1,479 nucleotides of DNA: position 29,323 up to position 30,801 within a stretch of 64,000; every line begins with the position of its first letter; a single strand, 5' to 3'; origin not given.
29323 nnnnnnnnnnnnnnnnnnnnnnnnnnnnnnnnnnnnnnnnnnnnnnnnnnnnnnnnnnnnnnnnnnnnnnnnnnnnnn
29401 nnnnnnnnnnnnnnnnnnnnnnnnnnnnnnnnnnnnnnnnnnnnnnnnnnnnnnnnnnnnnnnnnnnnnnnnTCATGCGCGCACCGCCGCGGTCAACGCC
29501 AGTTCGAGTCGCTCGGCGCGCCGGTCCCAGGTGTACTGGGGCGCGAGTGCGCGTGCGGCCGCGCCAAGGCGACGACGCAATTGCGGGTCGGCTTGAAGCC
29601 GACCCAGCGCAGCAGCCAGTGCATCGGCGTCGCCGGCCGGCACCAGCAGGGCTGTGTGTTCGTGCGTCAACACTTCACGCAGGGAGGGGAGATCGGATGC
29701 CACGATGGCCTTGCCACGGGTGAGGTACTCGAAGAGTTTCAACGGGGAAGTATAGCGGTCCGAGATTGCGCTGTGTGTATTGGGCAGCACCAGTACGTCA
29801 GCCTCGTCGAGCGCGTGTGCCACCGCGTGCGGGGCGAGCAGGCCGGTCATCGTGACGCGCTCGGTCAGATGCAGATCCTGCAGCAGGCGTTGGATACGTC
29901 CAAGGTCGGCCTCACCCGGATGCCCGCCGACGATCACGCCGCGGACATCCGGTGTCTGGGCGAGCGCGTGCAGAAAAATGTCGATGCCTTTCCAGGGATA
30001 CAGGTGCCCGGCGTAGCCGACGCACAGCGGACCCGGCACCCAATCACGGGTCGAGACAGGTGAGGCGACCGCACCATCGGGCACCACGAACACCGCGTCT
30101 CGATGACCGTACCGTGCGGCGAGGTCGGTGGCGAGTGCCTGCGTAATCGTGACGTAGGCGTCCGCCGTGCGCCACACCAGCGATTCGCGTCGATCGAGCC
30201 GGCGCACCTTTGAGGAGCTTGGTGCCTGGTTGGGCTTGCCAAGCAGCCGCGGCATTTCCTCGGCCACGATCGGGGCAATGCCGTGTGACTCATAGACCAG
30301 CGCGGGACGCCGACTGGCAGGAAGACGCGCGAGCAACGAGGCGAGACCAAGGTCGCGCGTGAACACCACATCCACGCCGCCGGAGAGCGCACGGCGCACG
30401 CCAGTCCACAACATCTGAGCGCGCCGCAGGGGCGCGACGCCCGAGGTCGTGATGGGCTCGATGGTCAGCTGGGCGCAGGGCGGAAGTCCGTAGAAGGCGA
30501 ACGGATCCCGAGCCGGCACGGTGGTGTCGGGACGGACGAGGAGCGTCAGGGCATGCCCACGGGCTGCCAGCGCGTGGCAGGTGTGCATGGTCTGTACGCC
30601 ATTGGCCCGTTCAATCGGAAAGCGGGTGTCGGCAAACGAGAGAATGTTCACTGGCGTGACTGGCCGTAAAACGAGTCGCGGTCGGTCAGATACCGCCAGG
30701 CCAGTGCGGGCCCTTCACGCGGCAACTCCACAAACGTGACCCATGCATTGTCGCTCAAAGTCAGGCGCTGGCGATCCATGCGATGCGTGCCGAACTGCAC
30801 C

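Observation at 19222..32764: Ten-gene translationally coupled glycosylation operon rich in GT-C-type membrane enzymes and lacking canonical polysaccharide export or priming genes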

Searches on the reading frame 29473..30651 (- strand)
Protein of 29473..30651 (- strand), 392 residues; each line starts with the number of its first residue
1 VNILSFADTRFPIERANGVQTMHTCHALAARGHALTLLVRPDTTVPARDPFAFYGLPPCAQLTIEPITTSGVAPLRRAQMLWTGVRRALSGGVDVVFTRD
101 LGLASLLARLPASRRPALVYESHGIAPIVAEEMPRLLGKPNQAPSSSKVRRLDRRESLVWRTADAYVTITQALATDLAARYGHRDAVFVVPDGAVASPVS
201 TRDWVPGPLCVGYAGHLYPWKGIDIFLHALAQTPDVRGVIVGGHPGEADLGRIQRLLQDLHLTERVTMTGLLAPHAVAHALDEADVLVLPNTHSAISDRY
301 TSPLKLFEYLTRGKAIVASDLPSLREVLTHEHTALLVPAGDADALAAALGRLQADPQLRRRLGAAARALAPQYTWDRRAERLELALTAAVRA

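Call 4: search_protein_families(library=pfam, proteins=[window:29473-30651:-], max_evalue=0.01)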
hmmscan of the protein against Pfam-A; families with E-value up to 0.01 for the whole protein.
window:29473-30651:- (392 aa): 5 families
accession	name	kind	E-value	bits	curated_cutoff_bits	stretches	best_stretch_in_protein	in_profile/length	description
PF00534.26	Glycos_transf_1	-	8.8e-24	84.4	26.4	1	209-367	16-170/172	Glycosyl transferases group 1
PF13692.12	Glyco_trans_1_4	-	4.3e-23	82.6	27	1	211-355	4-142/142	Glycosyl transferases group 1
PF13524.12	Glyco_trans_1_2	-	5.9e-14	52.7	25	1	226-382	5-142/144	Glycosyl transferase-like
PF13579.12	Glyco_trans_4_4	-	3e-13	50.8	29.7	1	19-193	5-158/158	Glycosyl transferase 4-like domain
PF13439.12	Glyco_transf_4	-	2.6e-11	44.3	28.5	1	19-193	6-165/170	Glycosyltransferase Family 4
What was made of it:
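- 29473..30651 (-): GT4 glycosyltransferase a (GT-B fold, soluble). Pfam Glycos_transf_1 8.8e-24 plus Glyco_trans_4_4 (call 4).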

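Call 7: search_protein_families(library=ncbifam, proteins=[window:29473-30651:-], max_evalue=0.01)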
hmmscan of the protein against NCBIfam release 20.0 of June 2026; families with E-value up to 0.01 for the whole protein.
window:29473-30651:- (392 aa): 17 families
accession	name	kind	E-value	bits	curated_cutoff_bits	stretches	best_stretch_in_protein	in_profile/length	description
TIGR04063.1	stp3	hypoth_equivalog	6.8e-26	91.1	442.05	1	147-381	142-387/397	TIGR04063 family PEP-CTERM/XrtA system glycosyltransferase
NF041876.1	EPS_EpsE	equivalog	5.6e-19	68.6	400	1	158-380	157-387/389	exopolysaccharide biosynthesis GT4 family glycosyltransferase EpsE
TIGR03449.1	mycothiol_MshA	equivalog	4e-14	52.3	462.5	1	210-390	222-404/406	D-inositol-3-phosphate glycosyltransferase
TIGR04047.1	MSMEG_0565_glyc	hypoth_equivalog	1e-10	41.3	259.85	1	226-381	215-366/373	MSMEG_0565 family glycosyltransferase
TIGR03088.1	stp2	hypoth_equivalog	1.9e-10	40.3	409.05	1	232-373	226-357/374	TIGR03088 family PEP-CTERM/XrtA system glycosyltransferase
TIGR04005.1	wcaL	equivalog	2e-10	40.1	537.6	1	233-351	251-366/406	colanic acid biosynthesis glycosyltransferase WcaL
NF007640.0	PRK10307.1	subfamily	2.1e-10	40.1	276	1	210-378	231-394/411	WcaI family glycosyltransferase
NF047676.1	TeichurnBiosyTuaH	equivalog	1e-08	34.5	550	1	211-353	217-352/384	teichuronic acid biosynthesis protein TuaH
TIGR03999.1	thiol_BshA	equivalog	3.3e-08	32.8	273.7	1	228-374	222-358/375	N-acetyl-alpha-D-glucosaminyl L-malate synthase BshA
NF038295.1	EPS_HpsP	equivalog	5.6e-08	32.2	550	1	211-381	210-379/388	hormogonium polysaccharide biosynthesis glycosyltransferase HpsP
TIGR02149.1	glgA_Coryne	subfamily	1.5e-06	27.6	302.4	1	221-381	217-382/391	glycogen synthase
NF038229.1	Glyco4_Geo_Pelo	equivalog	1.9e-06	27.1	400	1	160-383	107-330/338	GPMC system family 4 glycosyltransferase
NF041010.1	glycosy_Agl16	equivalog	2.1e-06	26.9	575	1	213-382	184-344/352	glycosylation protein Agl16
TIGR04348.1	TIGR04348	equivalog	7.5e-05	21.9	300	1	162-384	95-306/310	selenoneine biosynthesis selenosugar synthase SenB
NF012028.0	PRK15484.1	subfamily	8.7e-05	21.8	618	1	212-386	197-375/380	lipopolysaccharide N-acetylglucosaminyltransferase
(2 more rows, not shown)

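Call 43: search_solved_structures(query=window:29473-30651:-, max_evalue=0.00001)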
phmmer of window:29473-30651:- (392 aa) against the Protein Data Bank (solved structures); distinct sequences matched with E-value up to 0.00001: 7.
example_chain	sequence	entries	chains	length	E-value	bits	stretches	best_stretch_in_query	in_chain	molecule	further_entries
6kih_A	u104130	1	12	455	2.5e-14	56.5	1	211-378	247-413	Tll1590 protein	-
7qsg_A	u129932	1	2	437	1.7e-09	40.6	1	159-379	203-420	D-inositol 3-phosphate glycosyltransferase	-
4n9w_A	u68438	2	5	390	6.9e-09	38.6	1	217-376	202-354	GDP-mannose-dependent alpha-(1-2)-phosphatidylinositol mannosyltransferase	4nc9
2gej_A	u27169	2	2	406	7.4e-09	38.5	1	217-376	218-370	PHOSPHATIDYLINOSITOL MANNOSYLTRANSFERASE (PimA)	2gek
4xso_B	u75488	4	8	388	3.3e-06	29.7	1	206-372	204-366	Alr3699 protein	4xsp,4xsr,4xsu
3okc_A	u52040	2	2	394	3.6e-06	29.6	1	214-386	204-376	GDP-mannose-dependent alpha-(1-6)-phosphatidylinositol monomannoside mannosyltransferase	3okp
3oka_A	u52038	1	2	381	3.8e-06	29.6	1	214-386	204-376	GDP-mannose-dependent alpha-(1-6)-phosphatidylinositol monomannoside mannosyltransferase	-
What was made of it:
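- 29473..30651 (-): Only generic PDB relatives: Tll1590, MshA, PimA (call 43).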
